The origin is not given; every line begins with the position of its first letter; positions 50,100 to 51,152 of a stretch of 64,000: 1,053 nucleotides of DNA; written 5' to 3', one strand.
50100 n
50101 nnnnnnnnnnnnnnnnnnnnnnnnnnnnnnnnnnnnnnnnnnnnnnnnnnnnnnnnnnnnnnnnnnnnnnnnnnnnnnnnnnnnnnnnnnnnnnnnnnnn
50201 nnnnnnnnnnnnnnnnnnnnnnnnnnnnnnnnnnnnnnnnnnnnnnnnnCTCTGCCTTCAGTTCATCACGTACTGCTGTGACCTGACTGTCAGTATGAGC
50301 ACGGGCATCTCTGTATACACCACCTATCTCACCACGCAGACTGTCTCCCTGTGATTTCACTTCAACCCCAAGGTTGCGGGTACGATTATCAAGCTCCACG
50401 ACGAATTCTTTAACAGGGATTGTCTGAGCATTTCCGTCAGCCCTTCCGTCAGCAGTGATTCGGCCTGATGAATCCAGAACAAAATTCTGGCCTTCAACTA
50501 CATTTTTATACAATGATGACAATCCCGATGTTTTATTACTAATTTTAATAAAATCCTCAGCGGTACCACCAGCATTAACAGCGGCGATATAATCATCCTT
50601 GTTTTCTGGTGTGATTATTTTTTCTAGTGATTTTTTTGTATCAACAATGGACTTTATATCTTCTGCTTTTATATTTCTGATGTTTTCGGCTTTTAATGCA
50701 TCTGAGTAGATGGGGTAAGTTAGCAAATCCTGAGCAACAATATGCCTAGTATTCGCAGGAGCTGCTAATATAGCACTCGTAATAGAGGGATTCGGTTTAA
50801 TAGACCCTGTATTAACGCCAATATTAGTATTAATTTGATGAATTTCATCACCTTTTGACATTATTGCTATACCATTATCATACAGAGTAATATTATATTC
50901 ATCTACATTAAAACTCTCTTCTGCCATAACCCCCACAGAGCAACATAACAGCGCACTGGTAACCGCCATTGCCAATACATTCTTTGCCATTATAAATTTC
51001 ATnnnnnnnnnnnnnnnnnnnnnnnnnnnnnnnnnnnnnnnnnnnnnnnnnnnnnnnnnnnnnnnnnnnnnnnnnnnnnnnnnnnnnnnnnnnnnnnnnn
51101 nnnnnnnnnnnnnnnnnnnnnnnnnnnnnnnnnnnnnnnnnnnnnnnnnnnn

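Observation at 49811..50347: Near-identical 99-bp tandem repeats in the autotransporter stalk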

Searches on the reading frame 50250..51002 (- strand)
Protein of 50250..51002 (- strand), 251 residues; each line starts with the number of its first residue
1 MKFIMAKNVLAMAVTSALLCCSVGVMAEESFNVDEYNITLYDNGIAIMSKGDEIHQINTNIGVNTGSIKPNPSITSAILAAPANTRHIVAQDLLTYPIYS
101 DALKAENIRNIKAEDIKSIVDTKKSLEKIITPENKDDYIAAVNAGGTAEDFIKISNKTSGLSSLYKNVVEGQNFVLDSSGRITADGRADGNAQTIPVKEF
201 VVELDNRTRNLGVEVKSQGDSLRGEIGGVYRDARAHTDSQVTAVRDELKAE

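Call 74: predict_structure(alignment_id=A2)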
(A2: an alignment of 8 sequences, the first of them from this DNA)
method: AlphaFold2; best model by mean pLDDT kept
length: 251 residues; sequences in the alignment: 8
mean_pLDDT: 53.4   pTM: 0.47
mean pLDDT of the five models: 53.4, 51.7, 50.7, 49.6, 45.5
residues with pLDDT >= 90: 0; 70-90: 92; 50-70: 39; < 50: 120
segments of 3 or more residues with pLDDT < 50: 1-26, 158-251
pLDDT, mean of each block of 10 residues (from residue 1): 28 31 48 83 71 68 63 81 79 73 73 83 81 73 64 59 40 37 37 37 27 24 23 25 26 28
secondary structure, 60 per line:
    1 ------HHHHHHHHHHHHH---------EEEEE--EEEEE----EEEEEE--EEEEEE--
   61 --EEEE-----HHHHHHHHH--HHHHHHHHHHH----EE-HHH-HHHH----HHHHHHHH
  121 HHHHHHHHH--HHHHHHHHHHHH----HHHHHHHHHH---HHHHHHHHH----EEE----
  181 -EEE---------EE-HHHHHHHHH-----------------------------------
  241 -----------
elements in order: H7-19 E29-33 E36-40 E45-50 E53-58 E63-66 H72-80 H83-93 H105-108 H113-129 H132-143 H148-157 H161-169 E174-176 E182-184 H197-205

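Call 76: fold_search(model_id=the predicted structure, library=pdb)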
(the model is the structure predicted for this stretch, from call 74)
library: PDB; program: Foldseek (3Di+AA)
matches with E <= 10: 307; with E <= 0.001: 0
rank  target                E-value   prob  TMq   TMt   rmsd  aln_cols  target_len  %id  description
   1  5iqf_C                2.5e-01  0.07  0.11  0.09  22.0       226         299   13  Aminoglycoside Phosphotransferase (2'')-Ia (CTD of APH(6')-Ie/APH(2'')-Ia) in complex with GDP and Magnesium (released 2016-05-25)
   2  6cgg_C                3.5e-01  0.05  0.11  0.09  23.8       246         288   15  Aminoglycoside Phosphotransferase (2'')-Ia in complex with GMPPNP, Magnesium, and Arbekacin (released 2018-04-11)
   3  6c5u_C                3.7e-01  0.06  0.11  0.10  21.9       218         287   13  Aminoglycoside Phosphotransferase (2'')-Ia in complex with GMPPNP, Magnesium, and Ribostamycin, Alternate form (released 2018-04-11)
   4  6c5u_A                4.1e-01  0.06  0.11  0.09  21.8       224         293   14  Aminoglycoside Phosphotransferase (2'')-Ia in complex with GMPPNP, Magnesium, and Ribostamycin, Alternate form (released 2018-04-11)
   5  5iqc_A                4.1e-01  0.05  0.11  0.09  22.7       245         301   12  Aminoglycoside Phosphotransferase (2'')-Ia (CTD of AAC(6')-Ie/APH(2'')-Ia) in complex with GMPPNP, Magnesium, and Gent (released 2016-05-25)
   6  5iqb_C                4.4e-01  0.06  0.11  0.09  21.9       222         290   14  Aminoglycoside Phosphotransferase (2'')-Ia (CTD of AAC(6')-Ie/APH(2'')-Ia) in complex with GMPPNP, Magnesium, and Kana (released 2016-05-25)
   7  5iqh_C                5.2e-01  0.05  0.10  0.09  22.3       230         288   15  Aminoglycoside Phosphotransferase (2'')-Ia (CTD of AAC(6')-Ie/APH(2'')-Ia) S214A mutant in complex with GMPPNP and Mag (released 2016-05-25)
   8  6c5u_B                5.5e-01  0.05  0.11  0.09  22.0       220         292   13  Aminoglycoside Phosphotransferase (2'')-Ia in complex with GMPPNP, Magnesium, and Ribostamycin, Alternate form (released 2018-04-11)
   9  4gmg_B                5.5e-01  0.04  0.13  0.10  20.8       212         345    9  NADP+ bound structure of a Thiazolinyl Imine Reductase from Yersinia enterocolitica (Irp3) (released 2012-10-31)
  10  5iqc_B                5.9e-01  0.05  0.11  0.10  21.3       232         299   13  Aminoglycoside Phosphotransferase (2'')-Ia (CTD of AAC(6')-Ie/APH(2'')-Ia) in complex with GMPPNP, Magnesium, and Gent (released 2016-05-25)
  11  5iqf_B                6.2e-01  0.05  0.11  0.09  21.6       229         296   13  Aminoglycoside Phosphotransferase (2'')-Ia (CTD of APH(6')-Ie/APH(2'')-Ia) in complex with GDP and Magnesium (released 2016-05-25)
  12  4hco_B                6.6e-01  0.25  0.19  0.22  13.3       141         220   10  Human Plk1-PBD in complex with Thymoquinone at the phophopeptide binding site (released 2012-10-10)
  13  6cey_C                6.6e-01  0.04  0.11  0.10  22.1       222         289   14  Aminoglycoside Phosphotransferase (2'')-Ia in complex with GMPPNP, Magnesium, and Lividomycin moieties (released 2018-04-11)
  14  4lkm_C                7.0e-01  0.54  0.16  0.18  10.8        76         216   10  Crystal structure of Plk1 Polo-box domain in complex with PL-74 (released 2013-12-11)
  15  5iqb_B                7.4e-01  0.04  0.11  0.09  22.2       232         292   15  Aminoglycoside Phosphotransferase (2'')-Ia (CTD of AAC(6')-Ie/APH(2'')-Ia) in complex with GMPPNP, Magnesium, and Kana (released 2016-05-25)
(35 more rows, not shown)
